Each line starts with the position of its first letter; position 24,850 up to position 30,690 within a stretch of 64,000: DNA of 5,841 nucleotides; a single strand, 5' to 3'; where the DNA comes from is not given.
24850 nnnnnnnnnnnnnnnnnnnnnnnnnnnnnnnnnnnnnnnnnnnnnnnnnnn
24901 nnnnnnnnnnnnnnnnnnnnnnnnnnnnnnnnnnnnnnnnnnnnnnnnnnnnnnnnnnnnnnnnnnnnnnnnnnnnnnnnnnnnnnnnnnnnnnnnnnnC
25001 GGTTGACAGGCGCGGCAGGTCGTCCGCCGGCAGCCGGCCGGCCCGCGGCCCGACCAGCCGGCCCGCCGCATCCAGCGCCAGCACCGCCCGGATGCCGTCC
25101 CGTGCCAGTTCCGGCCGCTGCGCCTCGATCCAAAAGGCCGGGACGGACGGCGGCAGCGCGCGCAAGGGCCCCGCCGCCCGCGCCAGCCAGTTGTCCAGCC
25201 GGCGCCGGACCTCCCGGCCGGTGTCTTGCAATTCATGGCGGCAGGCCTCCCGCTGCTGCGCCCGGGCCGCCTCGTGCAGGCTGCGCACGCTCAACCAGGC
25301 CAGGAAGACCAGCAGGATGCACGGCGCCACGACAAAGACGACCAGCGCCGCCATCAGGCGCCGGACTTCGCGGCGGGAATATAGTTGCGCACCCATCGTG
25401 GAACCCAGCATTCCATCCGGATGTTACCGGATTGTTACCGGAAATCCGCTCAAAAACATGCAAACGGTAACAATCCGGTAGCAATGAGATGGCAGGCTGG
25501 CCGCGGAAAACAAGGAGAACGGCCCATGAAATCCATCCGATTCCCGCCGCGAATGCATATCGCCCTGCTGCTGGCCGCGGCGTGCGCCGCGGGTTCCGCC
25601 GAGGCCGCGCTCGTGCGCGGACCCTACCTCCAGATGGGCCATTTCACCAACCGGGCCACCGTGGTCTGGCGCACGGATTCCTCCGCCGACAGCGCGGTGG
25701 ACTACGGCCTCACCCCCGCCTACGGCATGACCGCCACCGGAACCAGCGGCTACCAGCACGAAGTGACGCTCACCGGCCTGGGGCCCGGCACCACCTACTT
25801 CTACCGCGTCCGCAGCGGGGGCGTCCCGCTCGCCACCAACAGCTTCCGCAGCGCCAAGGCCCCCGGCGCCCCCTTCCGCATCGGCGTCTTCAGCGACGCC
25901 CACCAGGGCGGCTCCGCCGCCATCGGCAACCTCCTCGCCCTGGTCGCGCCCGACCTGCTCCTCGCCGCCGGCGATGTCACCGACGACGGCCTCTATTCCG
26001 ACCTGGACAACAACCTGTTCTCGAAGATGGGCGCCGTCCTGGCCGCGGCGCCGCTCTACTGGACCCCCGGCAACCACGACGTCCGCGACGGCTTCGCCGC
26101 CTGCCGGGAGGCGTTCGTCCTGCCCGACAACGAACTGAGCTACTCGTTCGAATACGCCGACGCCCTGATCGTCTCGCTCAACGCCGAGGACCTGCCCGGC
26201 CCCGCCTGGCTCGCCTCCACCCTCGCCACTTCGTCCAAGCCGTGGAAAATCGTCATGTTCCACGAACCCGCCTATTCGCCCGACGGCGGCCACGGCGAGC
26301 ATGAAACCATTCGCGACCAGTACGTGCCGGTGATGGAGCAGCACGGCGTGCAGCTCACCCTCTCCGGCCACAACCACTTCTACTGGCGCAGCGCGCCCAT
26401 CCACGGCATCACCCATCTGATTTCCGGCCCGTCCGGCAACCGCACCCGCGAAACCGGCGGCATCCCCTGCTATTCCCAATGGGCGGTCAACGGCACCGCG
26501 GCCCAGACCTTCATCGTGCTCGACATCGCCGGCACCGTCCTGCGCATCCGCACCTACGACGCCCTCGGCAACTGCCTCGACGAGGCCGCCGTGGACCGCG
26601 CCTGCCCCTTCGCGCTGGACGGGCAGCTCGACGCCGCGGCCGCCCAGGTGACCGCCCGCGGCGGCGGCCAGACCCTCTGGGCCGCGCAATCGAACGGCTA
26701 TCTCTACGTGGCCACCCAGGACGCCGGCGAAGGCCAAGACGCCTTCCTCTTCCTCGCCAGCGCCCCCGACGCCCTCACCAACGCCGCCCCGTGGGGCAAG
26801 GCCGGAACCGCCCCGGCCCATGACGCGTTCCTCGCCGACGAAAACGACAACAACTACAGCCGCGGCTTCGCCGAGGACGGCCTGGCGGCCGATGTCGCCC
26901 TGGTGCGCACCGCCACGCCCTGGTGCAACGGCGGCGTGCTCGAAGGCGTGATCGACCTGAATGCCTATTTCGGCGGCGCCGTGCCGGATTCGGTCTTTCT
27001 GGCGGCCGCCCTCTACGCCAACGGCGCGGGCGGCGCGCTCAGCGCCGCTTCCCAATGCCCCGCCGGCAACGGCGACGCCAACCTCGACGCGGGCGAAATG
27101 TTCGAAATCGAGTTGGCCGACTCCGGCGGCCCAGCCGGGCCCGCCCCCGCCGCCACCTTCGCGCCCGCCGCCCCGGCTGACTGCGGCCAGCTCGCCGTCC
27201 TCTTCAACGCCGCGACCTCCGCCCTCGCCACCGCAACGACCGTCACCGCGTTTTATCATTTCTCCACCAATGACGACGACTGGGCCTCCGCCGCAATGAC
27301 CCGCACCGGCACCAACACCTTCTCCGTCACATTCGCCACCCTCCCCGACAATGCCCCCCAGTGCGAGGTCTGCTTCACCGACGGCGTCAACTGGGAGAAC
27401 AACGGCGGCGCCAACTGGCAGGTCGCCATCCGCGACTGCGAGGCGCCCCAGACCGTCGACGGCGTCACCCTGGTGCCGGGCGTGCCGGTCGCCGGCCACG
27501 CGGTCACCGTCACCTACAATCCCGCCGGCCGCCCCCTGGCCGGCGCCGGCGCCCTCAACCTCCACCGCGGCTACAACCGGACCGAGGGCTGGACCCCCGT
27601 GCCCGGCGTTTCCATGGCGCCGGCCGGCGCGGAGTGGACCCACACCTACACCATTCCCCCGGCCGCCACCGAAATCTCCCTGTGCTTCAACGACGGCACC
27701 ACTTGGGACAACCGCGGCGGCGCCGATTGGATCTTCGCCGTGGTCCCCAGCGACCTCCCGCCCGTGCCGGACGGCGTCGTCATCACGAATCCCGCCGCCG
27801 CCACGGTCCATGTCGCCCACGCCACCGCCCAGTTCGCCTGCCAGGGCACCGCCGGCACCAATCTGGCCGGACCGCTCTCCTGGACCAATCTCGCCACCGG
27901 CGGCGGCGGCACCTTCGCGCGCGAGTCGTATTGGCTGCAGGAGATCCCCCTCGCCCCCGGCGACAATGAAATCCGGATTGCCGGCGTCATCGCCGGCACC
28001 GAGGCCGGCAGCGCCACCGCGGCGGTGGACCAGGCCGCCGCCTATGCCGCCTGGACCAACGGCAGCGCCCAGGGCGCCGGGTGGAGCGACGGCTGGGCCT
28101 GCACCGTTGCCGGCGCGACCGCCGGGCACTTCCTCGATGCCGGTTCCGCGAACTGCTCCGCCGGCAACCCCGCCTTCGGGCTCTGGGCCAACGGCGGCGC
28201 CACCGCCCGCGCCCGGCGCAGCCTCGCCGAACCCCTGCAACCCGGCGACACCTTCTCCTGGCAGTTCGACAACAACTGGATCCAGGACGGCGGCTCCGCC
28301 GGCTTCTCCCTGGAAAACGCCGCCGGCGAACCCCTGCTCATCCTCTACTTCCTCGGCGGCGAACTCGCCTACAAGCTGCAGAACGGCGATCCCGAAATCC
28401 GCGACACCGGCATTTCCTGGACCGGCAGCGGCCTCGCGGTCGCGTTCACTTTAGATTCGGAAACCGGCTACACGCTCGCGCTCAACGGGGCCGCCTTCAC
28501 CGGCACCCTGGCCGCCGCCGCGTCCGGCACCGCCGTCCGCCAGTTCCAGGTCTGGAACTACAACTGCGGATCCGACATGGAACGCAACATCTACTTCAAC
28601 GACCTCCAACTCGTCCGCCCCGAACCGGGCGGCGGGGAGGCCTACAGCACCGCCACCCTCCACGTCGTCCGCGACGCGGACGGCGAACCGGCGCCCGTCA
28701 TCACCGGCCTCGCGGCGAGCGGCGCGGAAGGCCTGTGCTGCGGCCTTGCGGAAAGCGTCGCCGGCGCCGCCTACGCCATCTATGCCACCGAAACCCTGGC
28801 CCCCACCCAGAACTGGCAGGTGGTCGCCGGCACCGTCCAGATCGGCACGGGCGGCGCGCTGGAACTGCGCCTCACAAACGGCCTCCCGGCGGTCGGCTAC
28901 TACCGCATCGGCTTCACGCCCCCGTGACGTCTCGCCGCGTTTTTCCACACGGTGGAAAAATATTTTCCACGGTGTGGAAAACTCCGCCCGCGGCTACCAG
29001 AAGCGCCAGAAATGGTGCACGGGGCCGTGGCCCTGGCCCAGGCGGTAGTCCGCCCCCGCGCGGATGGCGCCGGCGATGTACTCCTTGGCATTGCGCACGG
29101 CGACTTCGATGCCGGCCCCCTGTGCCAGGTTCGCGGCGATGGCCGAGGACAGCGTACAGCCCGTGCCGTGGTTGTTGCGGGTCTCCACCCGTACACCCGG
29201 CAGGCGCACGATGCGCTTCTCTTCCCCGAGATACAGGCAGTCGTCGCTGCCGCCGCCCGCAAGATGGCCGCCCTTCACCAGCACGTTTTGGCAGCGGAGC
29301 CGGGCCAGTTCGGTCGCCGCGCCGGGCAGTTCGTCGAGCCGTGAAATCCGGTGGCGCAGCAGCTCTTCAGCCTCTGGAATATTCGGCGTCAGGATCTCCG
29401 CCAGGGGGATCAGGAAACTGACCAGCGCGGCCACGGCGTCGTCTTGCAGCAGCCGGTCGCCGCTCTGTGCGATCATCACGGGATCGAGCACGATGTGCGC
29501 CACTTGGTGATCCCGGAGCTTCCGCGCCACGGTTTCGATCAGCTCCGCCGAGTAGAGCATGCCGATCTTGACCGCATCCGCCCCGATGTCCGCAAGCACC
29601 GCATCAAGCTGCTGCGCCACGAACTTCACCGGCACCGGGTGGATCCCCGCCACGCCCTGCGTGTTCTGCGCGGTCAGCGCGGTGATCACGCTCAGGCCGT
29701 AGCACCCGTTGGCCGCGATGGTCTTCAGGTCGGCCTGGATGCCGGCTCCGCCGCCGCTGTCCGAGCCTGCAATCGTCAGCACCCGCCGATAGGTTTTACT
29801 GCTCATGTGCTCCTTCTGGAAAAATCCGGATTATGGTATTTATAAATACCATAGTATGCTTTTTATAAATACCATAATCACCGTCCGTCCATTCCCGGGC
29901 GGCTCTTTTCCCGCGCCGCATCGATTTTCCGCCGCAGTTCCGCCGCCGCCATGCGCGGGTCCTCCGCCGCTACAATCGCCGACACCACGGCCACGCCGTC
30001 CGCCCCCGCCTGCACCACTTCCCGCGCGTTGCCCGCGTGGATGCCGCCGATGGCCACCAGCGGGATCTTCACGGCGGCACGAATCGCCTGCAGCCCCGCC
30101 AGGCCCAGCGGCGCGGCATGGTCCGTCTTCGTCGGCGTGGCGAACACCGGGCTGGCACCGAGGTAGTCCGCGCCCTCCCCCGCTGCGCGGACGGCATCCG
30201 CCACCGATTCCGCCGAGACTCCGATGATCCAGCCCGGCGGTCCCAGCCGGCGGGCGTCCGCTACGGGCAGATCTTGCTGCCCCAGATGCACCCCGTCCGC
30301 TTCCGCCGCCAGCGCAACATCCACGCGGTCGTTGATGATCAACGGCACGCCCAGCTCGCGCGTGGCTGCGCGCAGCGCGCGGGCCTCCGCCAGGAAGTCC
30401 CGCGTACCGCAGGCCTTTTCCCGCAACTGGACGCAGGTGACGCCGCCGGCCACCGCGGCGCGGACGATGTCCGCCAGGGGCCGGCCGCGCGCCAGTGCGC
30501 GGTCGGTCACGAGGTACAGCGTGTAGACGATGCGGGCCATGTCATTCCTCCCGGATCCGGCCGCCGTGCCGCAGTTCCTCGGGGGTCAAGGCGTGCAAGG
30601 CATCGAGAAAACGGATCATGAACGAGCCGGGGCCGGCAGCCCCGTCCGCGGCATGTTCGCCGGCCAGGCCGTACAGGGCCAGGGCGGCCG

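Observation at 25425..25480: Perfect 16-bp inverted repeat in the divergent HK / phosphoesterase promoter region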

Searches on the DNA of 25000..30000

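Call 60: search_rna_families(source=window, start=25000, end=30000, threshold=evalue, max_evalue=1)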
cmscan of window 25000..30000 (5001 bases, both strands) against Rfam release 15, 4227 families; matches with E-value up to 1: 4.
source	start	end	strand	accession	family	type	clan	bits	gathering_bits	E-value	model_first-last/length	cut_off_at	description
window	28941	28981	+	RF03640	mir-3747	Gene; miRNA;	-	26.7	63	0.032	14-56/67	no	mir-3747 microRNA precursor family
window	28932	28989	-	RF03640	mir-3747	Gene; miRNA;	-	25.8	63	0.055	1-67/67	no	mir-3747 microRNA precursor family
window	25414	25489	-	RF00662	mir-132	Gene; miRNA;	-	24.4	52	0.088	1-84/84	no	mir-132 microRNA precursor family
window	26708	26775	-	RF00647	MIR164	Gene; miRNA;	-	21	64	0.91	1-68/68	no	MIR164 microRNA precursor family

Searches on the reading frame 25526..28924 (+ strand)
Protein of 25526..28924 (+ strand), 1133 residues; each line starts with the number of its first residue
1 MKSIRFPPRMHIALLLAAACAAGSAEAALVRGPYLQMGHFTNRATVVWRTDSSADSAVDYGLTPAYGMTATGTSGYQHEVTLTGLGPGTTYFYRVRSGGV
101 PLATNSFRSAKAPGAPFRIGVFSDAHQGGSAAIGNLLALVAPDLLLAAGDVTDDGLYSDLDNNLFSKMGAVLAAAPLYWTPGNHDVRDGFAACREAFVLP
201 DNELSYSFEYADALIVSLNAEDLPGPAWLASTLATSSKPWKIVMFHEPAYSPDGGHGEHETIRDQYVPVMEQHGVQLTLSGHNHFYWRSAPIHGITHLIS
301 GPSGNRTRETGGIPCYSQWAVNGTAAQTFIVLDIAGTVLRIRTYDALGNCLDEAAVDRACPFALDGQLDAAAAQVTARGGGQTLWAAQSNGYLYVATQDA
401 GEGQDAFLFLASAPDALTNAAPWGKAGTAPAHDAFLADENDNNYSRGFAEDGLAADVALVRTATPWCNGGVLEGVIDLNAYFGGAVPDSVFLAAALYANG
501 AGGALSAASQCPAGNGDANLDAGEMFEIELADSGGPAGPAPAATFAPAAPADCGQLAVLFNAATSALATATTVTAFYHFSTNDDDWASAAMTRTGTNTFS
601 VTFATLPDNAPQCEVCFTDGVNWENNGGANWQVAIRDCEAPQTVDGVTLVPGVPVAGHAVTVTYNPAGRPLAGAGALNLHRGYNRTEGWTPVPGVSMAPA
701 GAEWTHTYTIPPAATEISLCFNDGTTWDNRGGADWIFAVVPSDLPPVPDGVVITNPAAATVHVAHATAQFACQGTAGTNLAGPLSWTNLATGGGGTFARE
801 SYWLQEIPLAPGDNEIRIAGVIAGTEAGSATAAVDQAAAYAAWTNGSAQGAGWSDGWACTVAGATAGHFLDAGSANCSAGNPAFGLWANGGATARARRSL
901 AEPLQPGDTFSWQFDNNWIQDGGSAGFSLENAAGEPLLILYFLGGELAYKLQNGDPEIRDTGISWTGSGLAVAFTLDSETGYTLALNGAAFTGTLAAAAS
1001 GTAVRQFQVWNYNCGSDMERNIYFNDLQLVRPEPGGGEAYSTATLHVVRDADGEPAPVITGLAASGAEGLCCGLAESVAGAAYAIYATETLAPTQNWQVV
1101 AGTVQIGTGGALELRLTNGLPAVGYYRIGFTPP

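Call 7: search_protein_families(library=pfam, proteins=[window:25526-28924:+])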
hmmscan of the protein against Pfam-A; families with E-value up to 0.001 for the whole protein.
window:25526-28924:+ (1133 aa): 3 families
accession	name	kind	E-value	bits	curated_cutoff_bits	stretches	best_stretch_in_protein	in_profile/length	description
PF00149.33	Metallophos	-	5.9e-17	63.2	21.5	1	117-285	1-190/191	Calcineurin-like phosphoesterase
PF16656.11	Pur_ac_phosph_N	-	1.2e-10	42.2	30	1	34-107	5-91/93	Purple acid Phosphatase, N-terminal domain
PF16655.11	PhoD_N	-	0.00025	22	30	1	62-104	43-85/90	PhoD-like phosphatase, N-terminal domain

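Call 22: search_protein_families(library=ncbifam, proteins=[window:25526-28924:+], max_evalue=0.00001)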
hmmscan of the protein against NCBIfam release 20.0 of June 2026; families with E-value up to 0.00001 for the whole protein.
window:25526-28924:+ (1133 aa): 0 families

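Call 63: search_protein_families(library=pfam, proteins=[window:25526-28924:+], max_evalue=1)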
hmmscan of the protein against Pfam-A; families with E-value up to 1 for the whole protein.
window:25526-28924:+ (1133 aa): 8 families
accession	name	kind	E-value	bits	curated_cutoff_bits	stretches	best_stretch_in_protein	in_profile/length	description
PF00149.33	Metallophos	-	5.9e-17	63.2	21.5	1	117-285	1-190/191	Calcineurin-like phosphoesterase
PF16656.11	Pur_ac_phosph_N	-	1.2e-10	42.2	30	1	34-107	5-91/93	Purple acid Phosphatase, N-terminal domain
PF16655.11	PhoD_N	-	0.00025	22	30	1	62-104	43-85/90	PhoD-like phosphatase, N-terminal domain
PF12850.12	Metallophos_2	-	0.0014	19.1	27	1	118-286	2-119/154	Calcineurin-like phosphoesterase superfamily domain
PF16738.10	CBM26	-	0.0041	17.7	28.1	0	583-620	28-60/70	Starch-binding module 26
PF25077.1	DUF7800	-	0.017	15.7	27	1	27-99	2-73/89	Domain of unknown function (DUF7800)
PF00041.27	fn3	-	0.028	15.1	25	1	69-97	42-68/84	Fibronectin type III domain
PF19714.4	DUF6209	-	0.047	13.9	27.5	1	621-739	105-236/237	Family of unknown function (DUF6209)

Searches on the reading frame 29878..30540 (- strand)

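Call 7: search_protein_families(library=pfam, proteins=[window:29878-30540:-])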
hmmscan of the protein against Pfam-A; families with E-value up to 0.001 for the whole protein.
window:29878-30540:- (220 aa): 3 families
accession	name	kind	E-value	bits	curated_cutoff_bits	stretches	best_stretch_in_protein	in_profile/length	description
PF02581.23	TMP-TENI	-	6.3e-67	224.9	27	1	8-189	1-180/180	Thiamine monophosphate synthase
PF05690.20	ThiG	-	0.00029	20.7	23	1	150-212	167-230/247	Thiazole biosynthesis protein ThiG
PF03060.21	NMO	-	0.00093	19.1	28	0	60-200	95-236/331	Nitronate monooxygenase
